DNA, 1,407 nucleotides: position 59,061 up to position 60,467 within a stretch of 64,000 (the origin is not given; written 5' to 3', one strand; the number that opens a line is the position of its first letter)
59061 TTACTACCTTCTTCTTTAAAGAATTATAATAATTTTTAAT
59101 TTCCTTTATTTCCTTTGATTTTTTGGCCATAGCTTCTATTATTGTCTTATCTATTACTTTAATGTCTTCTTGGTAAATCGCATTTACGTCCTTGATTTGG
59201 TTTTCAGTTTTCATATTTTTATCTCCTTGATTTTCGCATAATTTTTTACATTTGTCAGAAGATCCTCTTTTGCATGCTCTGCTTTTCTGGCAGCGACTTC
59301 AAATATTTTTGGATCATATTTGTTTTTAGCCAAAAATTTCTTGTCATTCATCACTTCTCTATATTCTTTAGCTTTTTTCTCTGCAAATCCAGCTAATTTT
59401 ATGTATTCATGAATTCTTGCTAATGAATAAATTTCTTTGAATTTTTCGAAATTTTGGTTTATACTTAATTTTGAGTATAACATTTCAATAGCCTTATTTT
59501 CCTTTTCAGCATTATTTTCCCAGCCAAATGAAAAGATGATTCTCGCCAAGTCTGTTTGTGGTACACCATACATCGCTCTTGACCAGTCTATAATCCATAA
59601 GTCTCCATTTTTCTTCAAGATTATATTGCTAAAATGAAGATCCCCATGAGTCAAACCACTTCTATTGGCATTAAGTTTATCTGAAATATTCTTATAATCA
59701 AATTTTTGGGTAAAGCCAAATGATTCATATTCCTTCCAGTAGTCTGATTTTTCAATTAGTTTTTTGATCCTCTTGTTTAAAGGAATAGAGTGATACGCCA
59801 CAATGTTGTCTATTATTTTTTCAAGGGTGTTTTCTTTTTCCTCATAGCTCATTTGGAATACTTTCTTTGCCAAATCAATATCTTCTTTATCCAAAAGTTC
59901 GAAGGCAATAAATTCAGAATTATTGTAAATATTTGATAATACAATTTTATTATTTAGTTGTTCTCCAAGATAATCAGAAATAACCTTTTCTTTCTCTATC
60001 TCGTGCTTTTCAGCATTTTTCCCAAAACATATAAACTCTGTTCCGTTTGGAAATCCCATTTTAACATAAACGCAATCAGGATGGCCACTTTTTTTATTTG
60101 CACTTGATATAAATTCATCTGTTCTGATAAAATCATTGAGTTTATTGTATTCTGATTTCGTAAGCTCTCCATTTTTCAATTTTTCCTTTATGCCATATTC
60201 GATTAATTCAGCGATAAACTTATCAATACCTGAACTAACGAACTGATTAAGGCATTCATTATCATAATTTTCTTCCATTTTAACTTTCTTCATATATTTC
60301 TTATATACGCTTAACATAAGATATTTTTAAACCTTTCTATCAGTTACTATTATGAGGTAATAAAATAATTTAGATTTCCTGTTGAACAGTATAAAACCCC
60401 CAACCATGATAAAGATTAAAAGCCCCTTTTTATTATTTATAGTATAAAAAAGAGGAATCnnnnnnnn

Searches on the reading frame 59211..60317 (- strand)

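Call 19: search_protein_families(library=pfam, proteins=[window:59211-60317:-], max_evalue=0.01)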
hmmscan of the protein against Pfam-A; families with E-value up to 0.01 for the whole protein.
window:59211-60317:- (368 aa): 5 families
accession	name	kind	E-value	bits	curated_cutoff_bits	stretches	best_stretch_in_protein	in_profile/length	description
PF01636.29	APH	-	9.2e-11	42.4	23.2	1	149-265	85-214/239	Phosphotransferase enzyme family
PF07914.17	DUF1679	-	1.6e-07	31.1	24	1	148-309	203-362/414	Uncharacterized oxidoreductase dhs-27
PF02958.26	EcKL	-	3.8e-06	26.9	22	1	148-263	144-263/294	Ecdysteroid kinase-like family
PF19974.5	TCAD9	-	6e-06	26.1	40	1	213-259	290-336/429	Ternary complex associated domain 9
PF03881.20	Fructosamin_kin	-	0.0085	15.8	22.4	0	218-324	186-283/288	Fructosamine kinase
